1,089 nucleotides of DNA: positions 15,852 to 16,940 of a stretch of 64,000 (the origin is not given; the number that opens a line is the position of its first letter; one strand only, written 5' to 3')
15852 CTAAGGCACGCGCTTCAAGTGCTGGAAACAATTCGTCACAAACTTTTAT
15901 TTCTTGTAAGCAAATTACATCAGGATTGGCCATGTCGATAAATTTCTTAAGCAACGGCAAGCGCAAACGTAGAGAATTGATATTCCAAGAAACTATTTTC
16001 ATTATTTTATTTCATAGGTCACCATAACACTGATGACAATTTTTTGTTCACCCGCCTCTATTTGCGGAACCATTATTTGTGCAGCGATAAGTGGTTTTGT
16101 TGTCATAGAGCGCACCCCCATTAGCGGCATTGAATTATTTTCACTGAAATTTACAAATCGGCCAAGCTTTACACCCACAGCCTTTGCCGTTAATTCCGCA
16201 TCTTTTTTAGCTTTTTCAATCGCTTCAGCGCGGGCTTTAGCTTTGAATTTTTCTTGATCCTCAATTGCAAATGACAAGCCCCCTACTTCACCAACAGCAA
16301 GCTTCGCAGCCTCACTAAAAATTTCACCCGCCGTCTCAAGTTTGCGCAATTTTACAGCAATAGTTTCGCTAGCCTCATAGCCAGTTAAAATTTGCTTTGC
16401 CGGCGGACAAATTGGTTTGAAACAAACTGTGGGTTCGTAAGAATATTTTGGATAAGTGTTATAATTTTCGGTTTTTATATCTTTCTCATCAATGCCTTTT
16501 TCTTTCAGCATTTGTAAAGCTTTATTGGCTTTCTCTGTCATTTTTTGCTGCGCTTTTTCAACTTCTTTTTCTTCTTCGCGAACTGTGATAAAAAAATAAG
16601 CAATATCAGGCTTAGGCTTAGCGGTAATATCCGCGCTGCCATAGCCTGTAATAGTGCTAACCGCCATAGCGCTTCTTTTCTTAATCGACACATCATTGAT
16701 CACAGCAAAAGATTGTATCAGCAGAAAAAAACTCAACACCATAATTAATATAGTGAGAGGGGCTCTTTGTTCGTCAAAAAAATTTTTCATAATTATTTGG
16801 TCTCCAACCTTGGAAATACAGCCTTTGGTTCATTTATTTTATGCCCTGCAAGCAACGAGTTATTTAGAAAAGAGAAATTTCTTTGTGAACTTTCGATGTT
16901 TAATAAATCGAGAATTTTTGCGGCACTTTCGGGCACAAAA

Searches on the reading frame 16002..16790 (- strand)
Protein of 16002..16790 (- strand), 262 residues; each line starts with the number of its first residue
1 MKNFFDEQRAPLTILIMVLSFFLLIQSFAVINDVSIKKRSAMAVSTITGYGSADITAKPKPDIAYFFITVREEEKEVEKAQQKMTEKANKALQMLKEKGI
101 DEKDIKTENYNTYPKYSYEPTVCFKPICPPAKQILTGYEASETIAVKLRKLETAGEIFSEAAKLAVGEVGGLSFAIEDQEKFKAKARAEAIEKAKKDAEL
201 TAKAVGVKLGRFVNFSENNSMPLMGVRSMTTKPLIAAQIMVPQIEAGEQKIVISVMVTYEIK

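Call 32: search_protein_families(library=pfam, proteins=[window:16002-16790:-], max_evalue=0.01)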
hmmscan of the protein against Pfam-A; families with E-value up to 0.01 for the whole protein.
window:16002-16790:- (262 aa): 2 families
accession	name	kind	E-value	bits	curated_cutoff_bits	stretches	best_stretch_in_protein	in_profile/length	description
PF04402.19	SIMPL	-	1.4e-42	146.7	25.2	1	58-259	10-205/205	Protein of unknown function (DUF541)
PF22470.1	Histone_HNS_N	-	0.0063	16.8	24.5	1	71-107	41-77/79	H-NS histone-like proteins, N-terminal domain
